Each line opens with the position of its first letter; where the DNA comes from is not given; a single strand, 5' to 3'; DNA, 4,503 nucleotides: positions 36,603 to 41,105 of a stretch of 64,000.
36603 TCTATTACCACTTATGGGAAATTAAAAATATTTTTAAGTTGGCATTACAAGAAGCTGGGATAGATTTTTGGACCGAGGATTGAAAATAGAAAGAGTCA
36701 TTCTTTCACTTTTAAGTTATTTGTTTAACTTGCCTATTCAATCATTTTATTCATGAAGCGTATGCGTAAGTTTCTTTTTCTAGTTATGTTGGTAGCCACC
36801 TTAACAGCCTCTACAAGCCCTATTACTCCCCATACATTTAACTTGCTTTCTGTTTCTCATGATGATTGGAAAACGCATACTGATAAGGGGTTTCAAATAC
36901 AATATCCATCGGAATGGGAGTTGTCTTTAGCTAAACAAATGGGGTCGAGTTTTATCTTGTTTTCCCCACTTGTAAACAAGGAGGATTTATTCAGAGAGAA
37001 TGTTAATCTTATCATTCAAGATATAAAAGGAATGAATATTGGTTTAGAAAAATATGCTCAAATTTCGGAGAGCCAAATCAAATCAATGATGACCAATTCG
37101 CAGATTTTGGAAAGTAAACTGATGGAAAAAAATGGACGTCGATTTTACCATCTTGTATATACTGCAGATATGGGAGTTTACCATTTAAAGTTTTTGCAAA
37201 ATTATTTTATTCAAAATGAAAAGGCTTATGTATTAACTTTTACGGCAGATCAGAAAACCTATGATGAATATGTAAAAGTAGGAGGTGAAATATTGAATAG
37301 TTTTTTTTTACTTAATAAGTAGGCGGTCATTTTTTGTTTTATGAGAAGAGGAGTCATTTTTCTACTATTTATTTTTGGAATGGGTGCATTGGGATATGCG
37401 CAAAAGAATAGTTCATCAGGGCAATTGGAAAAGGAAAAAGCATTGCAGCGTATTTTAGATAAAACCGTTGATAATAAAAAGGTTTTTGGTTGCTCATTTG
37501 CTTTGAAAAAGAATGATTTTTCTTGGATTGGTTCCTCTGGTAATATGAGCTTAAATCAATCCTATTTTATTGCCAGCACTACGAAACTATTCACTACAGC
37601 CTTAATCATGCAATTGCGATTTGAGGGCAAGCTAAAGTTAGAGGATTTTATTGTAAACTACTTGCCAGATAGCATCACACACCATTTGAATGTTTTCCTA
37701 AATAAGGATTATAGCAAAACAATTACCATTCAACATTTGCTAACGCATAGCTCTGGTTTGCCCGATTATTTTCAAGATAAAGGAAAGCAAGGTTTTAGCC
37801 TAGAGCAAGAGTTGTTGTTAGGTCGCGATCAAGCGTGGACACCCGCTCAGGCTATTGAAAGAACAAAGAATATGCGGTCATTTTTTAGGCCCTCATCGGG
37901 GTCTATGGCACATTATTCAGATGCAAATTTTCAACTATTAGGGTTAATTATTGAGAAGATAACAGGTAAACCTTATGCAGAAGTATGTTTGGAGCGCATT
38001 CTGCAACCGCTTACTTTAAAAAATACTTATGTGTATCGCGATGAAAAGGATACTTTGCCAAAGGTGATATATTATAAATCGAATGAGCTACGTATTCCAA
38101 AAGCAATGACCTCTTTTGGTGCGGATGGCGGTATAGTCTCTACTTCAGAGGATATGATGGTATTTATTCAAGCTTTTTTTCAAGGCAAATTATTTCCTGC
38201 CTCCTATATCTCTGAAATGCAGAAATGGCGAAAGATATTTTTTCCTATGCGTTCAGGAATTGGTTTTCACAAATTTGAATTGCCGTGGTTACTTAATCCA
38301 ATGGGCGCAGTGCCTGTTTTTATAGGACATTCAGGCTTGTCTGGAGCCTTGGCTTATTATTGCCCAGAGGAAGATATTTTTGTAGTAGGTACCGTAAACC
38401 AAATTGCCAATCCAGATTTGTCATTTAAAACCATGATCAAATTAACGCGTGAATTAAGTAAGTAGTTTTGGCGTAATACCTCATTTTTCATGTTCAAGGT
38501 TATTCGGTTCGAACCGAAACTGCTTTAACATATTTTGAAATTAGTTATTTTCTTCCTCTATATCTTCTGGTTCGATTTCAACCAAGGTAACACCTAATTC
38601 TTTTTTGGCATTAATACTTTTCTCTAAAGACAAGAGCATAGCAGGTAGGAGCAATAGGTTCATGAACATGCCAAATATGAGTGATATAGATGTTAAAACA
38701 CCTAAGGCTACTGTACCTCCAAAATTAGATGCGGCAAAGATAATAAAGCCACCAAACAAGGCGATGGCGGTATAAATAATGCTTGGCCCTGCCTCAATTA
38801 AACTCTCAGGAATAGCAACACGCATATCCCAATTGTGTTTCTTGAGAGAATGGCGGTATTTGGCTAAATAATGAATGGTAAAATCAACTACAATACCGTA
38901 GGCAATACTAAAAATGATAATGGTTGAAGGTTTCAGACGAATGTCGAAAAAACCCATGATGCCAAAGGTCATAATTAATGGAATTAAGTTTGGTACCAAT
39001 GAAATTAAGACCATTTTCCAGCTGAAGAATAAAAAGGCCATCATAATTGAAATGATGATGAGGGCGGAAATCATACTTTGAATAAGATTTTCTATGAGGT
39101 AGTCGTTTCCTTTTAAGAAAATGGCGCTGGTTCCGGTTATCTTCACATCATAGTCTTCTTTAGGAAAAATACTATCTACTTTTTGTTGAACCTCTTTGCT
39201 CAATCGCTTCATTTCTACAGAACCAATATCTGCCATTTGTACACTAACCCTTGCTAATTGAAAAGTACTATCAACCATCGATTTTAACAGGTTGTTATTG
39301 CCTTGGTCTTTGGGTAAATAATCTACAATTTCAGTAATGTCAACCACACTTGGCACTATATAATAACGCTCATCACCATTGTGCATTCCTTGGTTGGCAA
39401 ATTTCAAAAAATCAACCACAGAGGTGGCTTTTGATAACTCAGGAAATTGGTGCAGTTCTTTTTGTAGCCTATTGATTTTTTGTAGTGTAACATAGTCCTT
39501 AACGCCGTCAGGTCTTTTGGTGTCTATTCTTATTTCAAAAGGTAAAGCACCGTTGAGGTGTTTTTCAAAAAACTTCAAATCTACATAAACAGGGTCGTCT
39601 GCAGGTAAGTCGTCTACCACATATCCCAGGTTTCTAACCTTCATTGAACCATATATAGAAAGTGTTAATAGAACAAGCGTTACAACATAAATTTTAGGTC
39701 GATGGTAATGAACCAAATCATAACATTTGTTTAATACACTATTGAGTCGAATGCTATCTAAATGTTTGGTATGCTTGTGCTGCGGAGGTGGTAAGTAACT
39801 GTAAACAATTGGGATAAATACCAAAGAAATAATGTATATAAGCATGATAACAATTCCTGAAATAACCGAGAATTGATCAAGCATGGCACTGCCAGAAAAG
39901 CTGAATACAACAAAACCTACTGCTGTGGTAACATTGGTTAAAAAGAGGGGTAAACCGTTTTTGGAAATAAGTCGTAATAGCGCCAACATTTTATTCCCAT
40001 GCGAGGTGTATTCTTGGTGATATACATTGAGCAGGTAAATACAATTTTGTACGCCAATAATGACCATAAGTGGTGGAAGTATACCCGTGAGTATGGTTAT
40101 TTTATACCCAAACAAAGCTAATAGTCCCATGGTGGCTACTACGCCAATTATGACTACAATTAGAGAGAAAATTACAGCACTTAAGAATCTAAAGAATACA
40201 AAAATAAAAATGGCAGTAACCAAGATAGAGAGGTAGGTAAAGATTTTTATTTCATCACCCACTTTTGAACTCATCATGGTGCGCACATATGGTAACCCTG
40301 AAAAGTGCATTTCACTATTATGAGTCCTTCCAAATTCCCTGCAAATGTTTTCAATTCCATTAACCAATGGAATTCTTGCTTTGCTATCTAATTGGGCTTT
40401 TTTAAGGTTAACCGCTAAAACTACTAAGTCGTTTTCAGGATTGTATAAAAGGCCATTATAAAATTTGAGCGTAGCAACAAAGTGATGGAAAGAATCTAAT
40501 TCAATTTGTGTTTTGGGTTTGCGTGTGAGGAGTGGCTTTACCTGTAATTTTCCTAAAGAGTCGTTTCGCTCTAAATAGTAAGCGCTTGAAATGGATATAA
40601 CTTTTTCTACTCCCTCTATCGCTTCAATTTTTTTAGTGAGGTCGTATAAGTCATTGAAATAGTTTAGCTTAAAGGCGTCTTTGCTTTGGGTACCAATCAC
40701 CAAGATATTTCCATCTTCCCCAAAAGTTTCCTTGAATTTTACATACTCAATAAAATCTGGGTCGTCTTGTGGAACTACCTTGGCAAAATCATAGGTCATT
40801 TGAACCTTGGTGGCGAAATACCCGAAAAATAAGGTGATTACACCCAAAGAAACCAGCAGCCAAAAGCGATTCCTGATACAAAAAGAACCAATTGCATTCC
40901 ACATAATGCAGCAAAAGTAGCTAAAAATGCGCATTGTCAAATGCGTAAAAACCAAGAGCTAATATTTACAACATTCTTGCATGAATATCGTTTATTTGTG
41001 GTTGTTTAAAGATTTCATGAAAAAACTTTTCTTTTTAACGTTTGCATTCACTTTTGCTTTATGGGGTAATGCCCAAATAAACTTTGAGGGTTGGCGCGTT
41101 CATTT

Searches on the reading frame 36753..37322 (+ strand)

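Call 50: search_protein_families(library=pfam, proteins=[window:36753-37322:+], max_evalue=0.00001)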
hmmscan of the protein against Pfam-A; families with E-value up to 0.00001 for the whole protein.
window:36753-37322:+ (189 aa): 1 family
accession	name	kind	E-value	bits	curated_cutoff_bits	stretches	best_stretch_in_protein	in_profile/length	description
PF01789.22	PsbP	-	1.4e-07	32.2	23.5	1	43-184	9-153/155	PsbP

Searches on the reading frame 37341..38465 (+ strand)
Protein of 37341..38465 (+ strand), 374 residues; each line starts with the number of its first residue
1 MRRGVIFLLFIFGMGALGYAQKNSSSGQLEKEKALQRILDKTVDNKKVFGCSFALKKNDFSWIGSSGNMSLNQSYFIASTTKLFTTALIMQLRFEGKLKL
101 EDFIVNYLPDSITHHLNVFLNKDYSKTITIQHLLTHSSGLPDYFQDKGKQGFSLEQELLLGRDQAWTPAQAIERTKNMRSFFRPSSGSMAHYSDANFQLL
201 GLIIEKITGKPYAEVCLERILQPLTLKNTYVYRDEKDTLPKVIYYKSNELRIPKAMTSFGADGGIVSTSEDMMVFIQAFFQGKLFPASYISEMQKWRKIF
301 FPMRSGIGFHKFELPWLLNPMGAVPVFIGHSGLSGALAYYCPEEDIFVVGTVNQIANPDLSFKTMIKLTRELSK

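Call 50: search_protein_families(library=pfam, proteins=[window:37341-38465:+], max_evalue=0.00001)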
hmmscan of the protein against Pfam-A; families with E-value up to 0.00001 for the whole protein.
window:37341-38465:+ (374 aa): 1 family
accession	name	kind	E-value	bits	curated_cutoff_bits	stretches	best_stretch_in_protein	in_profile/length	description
PF00144.29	Beta-lactamase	-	2.4e-46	158.9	27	1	38-354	4-310/329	Beta-lactamase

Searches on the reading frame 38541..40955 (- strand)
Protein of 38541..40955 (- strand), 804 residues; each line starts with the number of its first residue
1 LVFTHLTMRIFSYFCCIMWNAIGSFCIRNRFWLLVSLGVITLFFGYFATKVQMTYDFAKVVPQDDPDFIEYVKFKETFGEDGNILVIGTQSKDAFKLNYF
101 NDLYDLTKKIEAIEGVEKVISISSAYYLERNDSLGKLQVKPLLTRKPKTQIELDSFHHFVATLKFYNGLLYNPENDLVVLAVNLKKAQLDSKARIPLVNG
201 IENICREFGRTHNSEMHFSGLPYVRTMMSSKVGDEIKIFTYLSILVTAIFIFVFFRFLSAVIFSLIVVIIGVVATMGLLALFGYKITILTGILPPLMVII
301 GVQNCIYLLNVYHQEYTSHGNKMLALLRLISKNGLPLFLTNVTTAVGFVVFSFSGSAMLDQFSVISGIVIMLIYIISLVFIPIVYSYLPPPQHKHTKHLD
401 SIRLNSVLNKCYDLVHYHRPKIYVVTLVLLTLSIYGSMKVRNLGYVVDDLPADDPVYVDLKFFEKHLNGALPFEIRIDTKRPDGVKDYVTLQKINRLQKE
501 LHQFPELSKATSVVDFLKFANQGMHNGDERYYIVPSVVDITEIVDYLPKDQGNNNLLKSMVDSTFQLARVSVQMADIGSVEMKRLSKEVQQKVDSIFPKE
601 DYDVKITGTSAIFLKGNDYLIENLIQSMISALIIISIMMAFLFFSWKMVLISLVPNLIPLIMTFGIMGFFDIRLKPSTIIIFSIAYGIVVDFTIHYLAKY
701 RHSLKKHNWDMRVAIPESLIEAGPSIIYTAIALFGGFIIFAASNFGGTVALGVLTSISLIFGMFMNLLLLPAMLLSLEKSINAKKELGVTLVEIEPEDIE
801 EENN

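Call 50: search_protein_families(library=pfam, proteins=[window:38541-40955:-], max_evalue=0.00001)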
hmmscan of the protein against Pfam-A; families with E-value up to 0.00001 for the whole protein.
window:38541-40955:- (804 aa): 3 families
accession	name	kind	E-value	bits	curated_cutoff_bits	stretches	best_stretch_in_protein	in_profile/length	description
PF03176.21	MMPL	-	1e-25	90.9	20.5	2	495-778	14-303/333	MMPL family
PF12349.14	Sterol-sensing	-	1.5e-08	35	22.3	1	262-380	10-128/153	Sterol-sensing domain of SREBP cleavage-activation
PF02460.24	Patched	-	5.8e-08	33.1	23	1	239-381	8-150/156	Patched SSD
